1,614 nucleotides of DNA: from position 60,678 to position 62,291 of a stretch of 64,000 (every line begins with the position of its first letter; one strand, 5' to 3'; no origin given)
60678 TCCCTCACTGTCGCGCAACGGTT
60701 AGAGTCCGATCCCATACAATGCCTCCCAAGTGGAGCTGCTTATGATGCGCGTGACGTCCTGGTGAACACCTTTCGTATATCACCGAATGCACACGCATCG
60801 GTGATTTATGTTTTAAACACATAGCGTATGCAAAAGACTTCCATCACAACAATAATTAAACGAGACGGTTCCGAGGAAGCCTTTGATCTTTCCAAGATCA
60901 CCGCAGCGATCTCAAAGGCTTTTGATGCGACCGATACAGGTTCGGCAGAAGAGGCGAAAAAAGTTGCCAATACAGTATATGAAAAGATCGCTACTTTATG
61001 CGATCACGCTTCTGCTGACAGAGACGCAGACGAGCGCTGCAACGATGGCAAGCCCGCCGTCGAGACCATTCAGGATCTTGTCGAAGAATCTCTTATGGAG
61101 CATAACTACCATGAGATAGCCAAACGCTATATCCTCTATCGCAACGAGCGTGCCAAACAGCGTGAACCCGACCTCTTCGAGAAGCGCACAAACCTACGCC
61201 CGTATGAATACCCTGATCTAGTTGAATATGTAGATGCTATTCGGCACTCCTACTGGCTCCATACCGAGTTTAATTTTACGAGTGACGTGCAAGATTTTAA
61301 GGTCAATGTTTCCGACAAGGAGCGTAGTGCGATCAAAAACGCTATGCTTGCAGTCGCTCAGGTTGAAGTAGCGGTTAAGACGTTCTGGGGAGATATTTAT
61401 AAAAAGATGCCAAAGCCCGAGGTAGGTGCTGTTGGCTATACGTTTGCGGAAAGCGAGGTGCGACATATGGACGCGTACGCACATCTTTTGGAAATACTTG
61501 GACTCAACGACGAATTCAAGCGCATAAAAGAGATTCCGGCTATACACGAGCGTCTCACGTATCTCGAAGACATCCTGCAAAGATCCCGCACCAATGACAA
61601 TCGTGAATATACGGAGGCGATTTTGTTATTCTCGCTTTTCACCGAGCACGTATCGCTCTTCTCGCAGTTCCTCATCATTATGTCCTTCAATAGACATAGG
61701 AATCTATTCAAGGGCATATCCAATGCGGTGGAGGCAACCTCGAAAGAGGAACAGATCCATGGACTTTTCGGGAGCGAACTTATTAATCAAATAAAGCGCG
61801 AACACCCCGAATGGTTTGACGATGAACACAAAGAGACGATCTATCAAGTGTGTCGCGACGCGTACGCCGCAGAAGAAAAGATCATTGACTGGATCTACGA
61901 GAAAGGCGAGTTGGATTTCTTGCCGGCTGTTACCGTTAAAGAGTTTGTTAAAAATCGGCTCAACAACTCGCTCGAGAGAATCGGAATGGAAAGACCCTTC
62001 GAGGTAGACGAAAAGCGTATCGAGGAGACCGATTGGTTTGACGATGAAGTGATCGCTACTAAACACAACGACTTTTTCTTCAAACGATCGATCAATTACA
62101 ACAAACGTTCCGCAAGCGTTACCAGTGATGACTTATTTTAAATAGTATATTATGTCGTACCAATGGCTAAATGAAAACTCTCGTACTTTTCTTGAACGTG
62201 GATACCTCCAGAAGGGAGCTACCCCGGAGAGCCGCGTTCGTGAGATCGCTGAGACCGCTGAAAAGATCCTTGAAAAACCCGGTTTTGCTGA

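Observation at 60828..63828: ATP-cone fused to the RNR radical-generating subunit (NrdB), with the catalytic subunit lacking one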

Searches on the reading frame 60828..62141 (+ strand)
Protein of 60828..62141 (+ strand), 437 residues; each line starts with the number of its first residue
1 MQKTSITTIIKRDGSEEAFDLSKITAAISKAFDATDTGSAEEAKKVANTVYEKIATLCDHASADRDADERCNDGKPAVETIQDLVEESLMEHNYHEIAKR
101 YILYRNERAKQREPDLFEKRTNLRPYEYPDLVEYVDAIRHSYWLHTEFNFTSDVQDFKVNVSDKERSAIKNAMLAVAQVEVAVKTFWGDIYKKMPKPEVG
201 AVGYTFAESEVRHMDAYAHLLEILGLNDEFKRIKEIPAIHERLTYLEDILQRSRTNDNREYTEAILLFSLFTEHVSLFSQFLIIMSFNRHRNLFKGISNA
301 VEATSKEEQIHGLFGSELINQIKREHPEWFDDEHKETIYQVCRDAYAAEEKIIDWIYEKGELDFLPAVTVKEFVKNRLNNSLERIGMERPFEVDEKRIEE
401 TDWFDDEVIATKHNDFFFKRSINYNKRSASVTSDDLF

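Call 3: search_protein_families(library=pfam, proteins=[window:60828-62141:+], max_evalue=0.1)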
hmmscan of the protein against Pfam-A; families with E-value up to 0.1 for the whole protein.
window:60828-62141:+ (437 aa): 3 families
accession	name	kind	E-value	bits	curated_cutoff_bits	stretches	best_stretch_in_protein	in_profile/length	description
PF00268.27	Ribonuc_red_sm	-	2.5e-60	204.7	33.6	1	120-394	1-277/281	Ribonucleotide reductase, small chain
PF03477.21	ATP-cone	-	1e-21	77.7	25.8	1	8-109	2-87/88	ATP cone domain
PF08785.16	Ku_PK_bind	-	0.097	13.3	25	0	79-118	28-67/120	Ku C terminal domain like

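Call 4: search_protein_families(library=ncbifam, proteins=[window:60828-62141:+], max_evalue=0.1)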
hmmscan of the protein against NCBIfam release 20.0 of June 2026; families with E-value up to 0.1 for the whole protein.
window:60828-62141:+ (437 aa): 22 families
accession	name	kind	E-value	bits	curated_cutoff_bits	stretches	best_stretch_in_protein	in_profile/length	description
NF007186.0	PRK09614.1-5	equivalog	1.7e-44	152.2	237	1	114-437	5-322/328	ribonucleotide-diphosphate reductase subunit beta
NF009398.0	PRK12759.1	equivalog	3.7e-27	95.4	649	1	122-426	99-397/410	bifunctional gluaredoxin/ribonucleoside-diphosphate reductase subunit beta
NF007184.0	PRK09614.1-3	equivalog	7.1e-26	91.4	310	1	122-436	34-346/346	ribonucleotide-diphosphate reductase subunit beta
NF005550.0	PRK07209.1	equivalog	3.7e-23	82.1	309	1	122-428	64-378/383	ribonucleotide-diphosphate reductase subunit beta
NF006126.0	PRK08270.1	equivalog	8.4e-19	67.3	548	1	7-114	3-94/684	ribonucleoside triphosphate reductase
NF009028.0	PRK12364.1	equivalog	4.7e-18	64.6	1377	1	8-183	2-161/842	ribonucleoside-diphosphate reductase subunit alpha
NF005544.0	PRK07207.1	equivalog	3.9e-17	61.4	965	1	5-115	32-137/965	ribonucleoside-diphosphate reductase subunit alpha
NF005497.0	PRK07111.1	equivalog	1.1e-16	60.3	764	1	6-113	2-96/746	anaerobic ribonucleoside triphosphate reductase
NF005010.0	PRK06406.1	subfamily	3.6e-15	55.3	1125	1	5-113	3-100/771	vitamin B12-dependent ribonucleotide reductase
NF009029.0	PRK12365.1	equivalog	6.4e-15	54.2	1350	1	5-114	116-220/1046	ribonucleoside-diphosphate reductase subunit alpha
TIGR04171.1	RNR_1b_NrdF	exception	2.5e-14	53.2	355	1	140-436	23-313/316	class 1b ribonucleoside-diphosphate reductase subunit beta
NF006732.0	PRK09263.1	equivalog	2.5e-12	46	657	1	7-113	3-93/712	anaerobic ribonucleoside-triphosphate reductase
NF007183.0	PRK09614.1-2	subfamily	1.4e-10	40.7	320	1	141-428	29-313/327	ribonucleotide-diphosphate reductase subunit beta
NF006207.0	PRK08332.1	equivalog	4e-08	30.9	2400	1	6-113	3-97/1684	vitamin B12-dependent ribonucleotide reductase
NF007185.0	PRK09614.1-4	equivalog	2.1e-06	27.2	525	1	139-399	26-278/320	ribonucleotide-diphosphate reductase subunit beta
NF006576.0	PRK09101.1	equivalog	0.00083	18.3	346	1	273-399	205-334/376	class Ia ribonucleoside-diphosphate reductase subunit beta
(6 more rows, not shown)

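Call 5: search_solved_structures(query=window:60828-62141:+, show_alignments=2)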
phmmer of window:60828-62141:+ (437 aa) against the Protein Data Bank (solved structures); distinct sequences matched with E-value up to 0.001: 23.
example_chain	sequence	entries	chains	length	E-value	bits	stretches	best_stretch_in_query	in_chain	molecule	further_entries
5olk_A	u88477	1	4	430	1.5e-176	590.7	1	4-437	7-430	Ribonucleoside-diphosphate reductase, beta subunit 1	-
6sf4_A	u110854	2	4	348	1.5e-155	521.4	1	102-437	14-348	Ribonucleoside-diphosphate reductase, beta subunit 1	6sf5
8dq3_A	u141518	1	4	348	5.4e-115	387.9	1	108-437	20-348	Ribonucleoside-diphosphate reductase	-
8dq4_A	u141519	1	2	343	2.3e-96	326.5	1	115-437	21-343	Ribonucleoside-diphosphate reductase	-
6cwo_A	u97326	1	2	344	2.7e-96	326.3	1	115-437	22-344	Ribonucleotide reductase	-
8dq5_A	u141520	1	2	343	1.9e-95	323.5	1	115-437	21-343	Ribonucleoside-diphosphate reductase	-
6cwq_A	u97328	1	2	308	3.6e-90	306.1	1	115-419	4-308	Ribonucleotide reductase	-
6cwp_A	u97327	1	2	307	1.1e-88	301.3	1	115-411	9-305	Ribonucleotide reductase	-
9dws_A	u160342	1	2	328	9.6e-27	97.2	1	122-427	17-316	ribonucleoside-diphosphate reductase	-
2ani_A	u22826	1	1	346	6.1e-16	61.6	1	136-431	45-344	Ribonucleoside-diphosphate reductase beta subunit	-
1syy_A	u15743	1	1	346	2.2e-15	59.8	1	136-431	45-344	Ribonucleoside-diphosphate reductase beta chain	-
4d8f_A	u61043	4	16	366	2.6e-15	59.6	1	135-431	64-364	Ribonucleoside-diphosphate reductase subunit beta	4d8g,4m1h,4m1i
6y2n_A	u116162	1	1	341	2.9e-14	56.2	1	125-427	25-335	Ribonucleoside-diphosphate reductase subunit beta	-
2o1z_A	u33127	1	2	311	1.4e-08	37.5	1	106-329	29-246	Ribonucleotide Reductase Subunit R2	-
5im3_A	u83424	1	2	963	2.9e-07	33.1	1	8-113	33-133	Ribonucleoside-diphosphate reductase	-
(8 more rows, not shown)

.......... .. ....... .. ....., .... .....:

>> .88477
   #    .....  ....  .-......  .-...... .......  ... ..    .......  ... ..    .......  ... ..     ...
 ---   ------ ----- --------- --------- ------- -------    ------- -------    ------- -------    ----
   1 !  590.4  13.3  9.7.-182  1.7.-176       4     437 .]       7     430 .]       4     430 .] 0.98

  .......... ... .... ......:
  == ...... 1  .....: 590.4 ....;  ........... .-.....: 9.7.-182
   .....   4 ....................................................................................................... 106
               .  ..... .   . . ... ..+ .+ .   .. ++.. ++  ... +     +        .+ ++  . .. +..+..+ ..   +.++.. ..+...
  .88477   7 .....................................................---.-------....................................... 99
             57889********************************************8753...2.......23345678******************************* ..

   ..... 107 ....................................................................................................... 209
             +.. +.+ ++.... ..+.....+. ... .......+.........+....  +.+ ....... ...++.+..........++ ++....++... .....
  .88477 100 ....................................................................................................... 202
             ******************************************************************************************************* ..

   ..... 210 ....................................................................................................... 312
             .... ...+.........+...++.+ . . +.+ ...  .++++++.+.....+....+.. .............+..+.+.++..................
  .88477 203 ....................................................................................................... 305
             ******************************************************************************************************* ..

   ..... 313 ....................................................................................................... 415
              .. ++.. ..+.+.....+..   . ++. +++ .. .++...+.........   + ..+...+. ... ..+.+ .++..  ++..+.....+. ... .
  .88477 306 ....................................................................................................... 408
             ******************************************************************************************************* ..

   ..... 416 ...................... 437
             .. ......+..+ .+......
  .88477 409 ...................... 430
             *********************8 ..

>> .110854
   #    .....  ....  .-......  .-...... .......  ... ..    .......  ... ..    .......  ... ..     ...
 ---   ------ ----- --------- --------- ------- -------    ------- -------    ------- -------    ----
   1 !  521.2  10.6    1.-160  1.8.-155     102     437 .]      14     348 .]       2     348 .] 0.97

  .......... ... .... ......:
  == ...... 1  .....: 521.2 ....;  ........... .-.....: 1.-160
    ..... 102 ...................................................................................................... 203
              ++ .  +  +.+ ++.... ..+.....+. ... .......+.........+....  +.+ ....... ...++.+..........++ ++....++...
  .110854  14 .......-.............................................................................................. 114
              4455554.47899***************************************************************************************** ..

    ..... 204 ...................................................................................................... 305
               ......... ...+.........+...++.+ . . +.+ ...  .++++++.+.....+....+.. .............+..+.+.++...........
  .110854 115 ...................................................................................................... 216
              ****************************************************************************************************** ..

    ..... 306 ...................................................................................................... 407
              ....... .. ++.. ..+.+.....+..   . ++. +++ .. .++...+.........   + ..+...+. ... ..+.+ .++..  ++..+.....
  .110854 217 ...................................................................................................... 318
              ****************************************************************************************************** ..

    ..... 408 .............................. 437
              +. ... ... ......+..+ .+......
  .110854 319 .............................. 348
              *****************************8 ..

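Call 7: find_homologous_proteins(query=window:60828-62141:+, max_evalue=1e-10)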
Query window:60828-62141:+ (437 aa): 8000 proteins with E <= 1e-10 among 8000 candidates; the best 120 are listed.
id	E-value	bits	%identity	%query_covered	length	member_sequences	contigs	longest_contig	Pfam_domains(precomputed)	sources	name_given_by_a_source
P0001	2.2e-289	977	100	100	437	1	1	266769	PF00268.28,PF03477.22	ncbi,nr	ncbi:MAG: ribonucleotide-diphosphate reductase subunit beta [Candidatus Campbellbacteria bacterium]|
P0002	6.8e-225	765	76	100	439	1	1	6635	PF00268.28,PF03477.22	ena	-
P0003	4.5e-214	729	-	-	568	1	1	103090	PF00268.28,PF03477.22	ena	-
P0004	2.6e-203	694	69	100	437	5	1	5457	PF00268.28,PF03477.22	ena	-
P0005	2.6e-201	687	70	100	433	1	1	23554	PF00268.28,PF03477.22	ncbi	-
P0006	1.7e-200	684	69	99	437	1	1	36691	PF00268.28,PF03477.22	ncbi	-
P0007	3.9e-199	680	70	99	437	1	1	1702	PF00268.28,PF03477.22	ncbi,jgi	-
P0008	1.5e-198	678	70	99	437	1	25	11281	PF00268.28,PF03477.22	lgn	-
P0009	2.4e-198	677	70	99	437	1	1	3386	PF00268.28,PF03477.22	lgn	-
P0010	2.9e-198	677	69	100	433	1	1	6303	PF00268.28,PF03477.22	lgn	-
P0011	3.0e-198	677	69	99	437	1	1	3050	PF00268.28,PF03477.22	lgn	-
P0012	3.9e-198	677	69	99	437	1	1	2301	PF00268.28,PF03477.22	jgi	jgi:ribonucleoside-diphosphate reductase beta chain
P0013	4.1e-198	677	69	98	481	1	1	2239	PF00268.28,PF03477.22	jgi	-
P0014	4.4e-198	676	69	99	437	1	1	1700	PF00268.28,PF03477.22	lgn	-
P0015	5.8e-198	676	69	99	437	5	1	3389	PF00268.28,PF03477.22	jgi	jgi:ribonucleoside-diphosphate reductase beta chain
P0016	6.3e-198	676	67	100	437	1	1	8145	PF00268.28,PF03477.22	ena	-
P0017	9.8e-198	675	70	99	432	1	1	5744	PF00268.28,PF03477.22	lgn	-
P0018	1.6e-197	675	69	99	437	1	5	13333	PF00268.28,PF03477.22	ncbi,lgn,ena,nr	ncbi:ribonucleotide-diphosphate reductase subunit beta [Candidatus Kaiserbacteria bacterium]|nr:ribo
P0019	1.6e-197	675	69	99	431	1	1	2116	PF00268.28,PF03477.22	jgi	-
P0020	2.5e-197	674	68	99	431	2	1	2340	PF00268.28,PF03477.22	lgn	-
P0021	2.5e-197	674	69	99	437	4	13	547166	PF00268.28,PF03477.22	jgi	jgi:ribonucleoside-diphosphate reductase beta chain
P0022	3.3e-197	674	67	99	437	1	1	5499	PF00268.28,PF03477.22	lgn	-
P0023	3.8e-197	673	69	99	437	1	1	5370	PF00268.28,PF03477.22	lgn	-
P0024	4.6e-197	673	68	100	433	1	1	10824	PF00268.28,PF03477.22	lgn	-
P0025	5.8e-197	673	69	99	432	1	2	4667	PF00268.28,PF03477.22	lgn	-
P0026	6.9e-197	673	69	100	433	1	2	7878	PF00268.28,PF03477.22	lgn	-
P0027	7.0e-197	673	69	99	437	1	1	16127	PF00268.28,PF03477.22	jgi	jgi:ribonucleoside-diphosphate reductase beta chain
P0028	7.1e-197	672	70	99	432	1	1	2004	PF00268.28,PF03477.22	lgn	-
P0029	8.5e-197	672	69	99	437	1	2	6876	PF00268.28,PF03477.22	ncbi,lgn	-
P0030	1.2e-196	672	68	100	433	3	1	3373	PF00268.28,PF03477.22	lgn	-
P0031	1.6e-196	671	68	100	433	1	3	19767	PF00268.28,PF03477.22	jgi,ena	-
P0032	1.7e-196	671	69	99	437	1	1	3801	PF00268.28,PF03477.22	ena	-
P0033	2.3e-196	671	68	99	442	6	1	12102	PF00268.28,PF03477.22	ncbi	-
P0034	2.4e-196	671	68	99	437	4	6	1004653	PF00268.28,PF03477.22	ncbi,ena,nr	ncbi:ribonucleotide-diphosphate reductase subunit beta [Candidatus Nomurabacteria bacterium]|nr:ribo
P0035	2.5e-196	671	68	99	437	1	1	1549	PF00268.28,PF03477.22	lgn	-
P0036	2.8e-196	671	68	99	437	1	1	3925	PF00268.28,PF03477.22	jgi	jgi:ribonucleoside-diphosphate reductase beta chain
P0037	2.9e-196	670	68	99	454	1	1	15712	PF00268.28,PF03477.22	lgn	-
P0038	4.1e-196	670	69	99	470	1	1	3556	PF00268.28,PF03477.22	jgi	jgi:ribonucleoside-diphosphate reductase beta chain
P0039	4.4e-196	670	68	99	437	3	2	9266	PF00268.28,PF03477.22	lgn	-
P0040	4.5e-196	670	67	100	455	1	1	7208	PF00268.28,PF03477.22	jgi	jgi:ribonucleoside-diphosphate reductase beta chain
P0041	5.3e-196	670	69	99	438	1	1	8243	PF00268.28,PF03477.22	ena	-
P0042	6.1e-196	669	70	99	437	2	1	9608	PF00268.28,PF03477.22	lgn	-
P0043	7.1e-196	669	69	99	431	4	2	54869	PF00268.28,PF03477.22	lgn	-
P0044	9.9e-196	669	67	100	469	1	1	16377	PF00268.28,PF03477.22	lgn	-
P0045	9.9e-196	669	69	99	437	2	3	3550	PF00268.28,PF03477.22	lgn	-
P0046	1.2e-195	668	68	99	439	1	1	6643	PF00268.28,PF03477.22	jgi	jgi:ribonucleoside-diphosphate reductase beta chain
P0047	1.2e-195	668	69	99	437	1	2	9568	PF00268.28,PF03477.22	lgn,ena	-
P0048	1.3e-195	668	68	99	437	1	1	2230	PF00268.28,PF03477.22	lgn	-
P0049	1.3e-195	668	69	99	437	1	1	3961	PF00268.28,PF03477.22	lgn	-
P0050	1.4e-195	668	69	99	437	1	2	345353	PF00268.28,PF03477.22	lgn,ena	-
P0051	1.6e-195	668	69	99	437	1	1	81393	PF00268.28,PF03477.22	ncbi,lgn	-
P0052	1.7e-195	668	69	99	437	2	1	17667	PF00268.28,PF03477.22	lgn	-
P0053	2.4e-195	667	69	99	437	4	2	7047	PF00268.28,PF03477.22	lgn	-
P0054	2.6e-195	667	68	100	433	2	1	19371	PF00268.28,PF03477.22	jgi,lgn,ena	-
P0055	2.7e-195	667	69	99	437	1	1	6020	PF00268.28,PF03477.22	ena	-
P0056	3.6e-195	667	69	99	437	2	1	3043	PF00268.28,PF03477.22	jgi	jgi:ribonucleoside-diphosphate reductase beta chain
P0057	3.6e-195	667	68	99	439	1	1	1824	PF00268.28,PF03477.22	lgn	-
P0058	4.1e-195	667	68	99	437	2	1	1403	PF00268.28,PF03477.22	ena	-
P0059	4.1e-195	667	68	99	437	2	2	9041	PF00268.28,PF03477.22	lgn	-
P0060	4.1e-195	667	68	99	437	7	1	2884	PF00268.28,PF03477.22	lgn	-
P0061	4.4e-195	667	66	99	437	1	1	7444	PF00268.28,PF03477.22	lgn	-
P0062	4.6e-195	667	69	99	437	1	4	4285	PF00268.28,PF03477.22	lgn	-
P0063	5.7e-195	666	69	99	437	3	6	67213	PF00268.28,PF03477.22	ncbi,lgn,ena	-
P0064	6.3e-195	666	68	99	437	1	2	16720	PF00268.28,PF03477.22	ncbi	-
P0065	6.8e-195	666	70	99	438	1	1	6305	PF00268.28,PF03477.22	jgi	jgi:ribonucleoside-diphosphate reductase beta chain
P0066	7.0e-195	666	68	99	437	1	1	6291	PF00268.28,PF03477.22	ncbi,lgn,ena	-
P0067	7.6e-195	666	67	99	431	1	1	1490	PF00268.28,PF03477.22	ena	-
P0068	7.6e-195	666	69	99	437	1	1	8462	PF00268.28,PF03477.22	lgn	-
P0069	7.8e-195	666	68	99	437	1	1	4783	PF00268.28,PF03477.22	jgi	jgi:ribonucleoside-diphosphate reductase beta chain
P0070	7.8e-195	666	67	99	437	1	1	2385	PF00268.28,PF03477.22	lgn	-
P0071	7.9e-195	666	69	99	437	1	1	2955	PF00268.28,PF03477.22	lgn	-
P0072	8.0e-195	666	67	99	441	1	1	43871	PF00268.28,PF03477.22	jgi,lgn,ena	-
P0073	8.3e-195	666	69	99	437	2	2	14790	PF00268.28,PF03477.22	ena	-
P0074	9.0e-195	666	68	99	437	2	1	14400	PF00268.28,PF03477.22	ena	-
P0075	9.1e-195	666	69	99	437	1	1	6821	PF00268.28,PF03477.22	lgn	-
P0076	9.1e-195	666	66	99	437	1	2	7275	PF00268.28,PF03477.22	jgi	jgi:ribonucleoside-diphosphate reductase beta chain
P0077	9.8e-195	665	68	99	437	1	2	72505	PF00268.28,PF03477.22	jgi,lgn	jgi:ribonucleoside-diphosphate reductase beta chain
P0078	9.9e-195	665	66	100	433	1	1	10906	PF00268.28,PF03477.22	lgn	-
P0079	1.0e-194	665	69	100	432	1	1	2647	PF00268.28,PF03477.22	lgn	-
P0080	1.0e-194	665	68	99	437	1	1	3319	PF00268.28,PF03477.22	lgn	-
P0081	1.1e-194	665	68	99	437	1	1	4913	PF00268.28,PF03477.22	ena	-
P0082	1.1e-194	665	69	99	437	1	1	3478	PF00268.28,PF03477.22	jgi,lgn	jgi:ribonucleoside-diphosphate reductase beta chain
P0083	1.2e-194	665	68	99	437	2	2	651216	PF00268.28,PF03477.22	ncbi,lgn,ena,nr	ncbi:ribonucleotide-diphosphate reductase subunit beta [Candidatus Kaiserbacteria bacterium]|nr:ribo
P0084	1.2e-194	665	68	99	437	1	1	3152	PF00268.28,PF03477.22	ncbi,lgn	ncbi:MAG TPA: ribonucleotide-diphosphate reductase subunit beta [Candidatus Paceibacterota bacterium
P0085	1.3e-194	665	68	99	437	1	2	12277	PF00268.28,PF03477.22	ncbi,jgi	ncbi:MAG: hypothetical protein RLZZ480_722 [Candidatus Parcubacteria bacterium]|jgi:ribonucleoside-d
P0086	1.4e-194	665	68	99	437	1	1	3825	PF00268.28,PF03477.22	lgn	-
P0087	1.4e-194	665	68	99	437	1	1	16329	PF00268.28,PF03477.22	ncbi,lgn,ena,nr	ncbi:MAG: ribonucleotide-diphosphate reductase subunit beta [Candidatus Pacebacteria bacterium]|nr:r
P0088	1.4e-194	665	67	99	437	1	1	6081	PF00268.28,PF03477.22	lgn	-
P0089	1.5e-194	665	68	100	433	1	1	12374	PF00268.28,PF03477.22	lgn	-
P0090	1.8e-194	665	68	100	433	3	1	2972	PF00268.28,PF03477.22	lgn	-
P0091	1.9e-194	665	67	99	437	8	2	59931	PF00268.28,PF03477.22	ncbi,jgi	jgi:ribonucleoside-diphosphate reductase beta chain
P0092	1.9e-194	664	69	99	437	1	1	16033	PF00268.28,PF03477.22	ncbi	-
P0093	2.0e-194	664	68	99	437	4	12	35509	PF00268.28,PF03477.22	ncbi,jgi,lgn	-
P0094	2.0e-194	664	67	99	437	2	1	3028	PF00268.28,PF03477.22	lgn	-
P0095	2.1e-194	664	67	99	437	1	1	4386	PF00268.28,PF03477.22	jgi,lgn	jgi:ribonucleoside-diphosphate reductase beta chain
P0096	2.2e-194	664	69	99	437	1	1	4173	PF00268.28,PF03477.22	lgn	-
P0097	2.2e-194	664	66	99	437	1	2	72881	PF00268.28,PF03477.22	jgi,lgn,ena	-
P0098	2.3e-194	664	68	99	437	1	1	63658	PF00268.28,PF03477.22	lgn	-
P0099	2.3e-194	664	68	99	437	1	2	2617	PF00268.28,PF03477.22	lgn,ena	-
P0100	2.5e-194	664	67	99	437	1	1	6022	PF00268.28,PF03477.22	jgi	jgi:ribonucleoside-diphosphate reductase beta chain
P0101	2.5e-194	664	67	99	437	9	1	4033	PF00268.28,PF03477.22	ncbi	-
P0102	2.5e-194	664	69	99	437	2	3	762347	PF00268.28,PF03477.22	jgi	-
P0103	2.7e-194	664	68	99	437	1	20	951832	PF00268.28,PF03477.22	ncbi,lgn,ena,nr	ncbi:ribonucleotide-diphosphate reductase subunit beta [Candidatus Kaiserbacteria bacterium]|nr:ribo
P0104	3.1e-194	664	67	99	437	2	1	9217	PF00268.28,PF03477.22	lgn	-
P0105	3.4e-194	664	69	99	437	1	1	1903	PF00268.28,PF03477.22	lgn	-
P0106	3.4e-194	664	68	99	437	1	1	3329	PF00268.28,PF03477.22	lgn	-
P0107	3.5e-194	664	67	99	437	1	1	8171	PF00268.28,PF03477.22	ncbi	-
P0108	3.6e-194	664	68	99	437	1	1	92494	PF00268.28,PF03477.22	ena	-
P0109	3.7e-194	664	68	99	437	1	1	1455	PF00268.28,PF03477.22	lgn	-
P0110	4.0e-194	663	67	99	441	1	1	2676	PF00268.28,PF03477.22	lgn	-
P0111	4.0e-194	663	69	99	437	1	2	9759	PF00268.28,PF03477.22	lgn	-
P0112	4.1e-194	663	68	99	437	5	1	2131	PF00268.28,PF03477.22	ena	-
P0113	4.4e-194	663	67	99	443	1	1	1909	PF00268.28,PF03477.22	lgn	-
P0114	4.5e-194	663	68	99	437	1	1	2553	PF00268.28,PF03477.22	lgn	-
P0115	5.3e-194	663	69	99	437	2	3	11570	PF00268.28,PF03477.22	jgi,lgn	-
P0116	5.4e-194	663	68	99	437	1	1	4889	PF00268.28,PF03477.22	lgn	-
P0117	6.6e-194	663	69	98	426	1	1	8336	PF00268.28,PF03477.22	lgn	-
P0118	6.8e-194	663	67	99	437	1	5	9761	PF00268.28,PF03477.22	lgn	-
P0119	6.9e-194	663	69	99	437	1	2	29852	PF00268.28,PF03477.22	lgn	-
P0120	7.3e-194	663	66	99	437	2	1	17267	PF00268.28,PF03477.22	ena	-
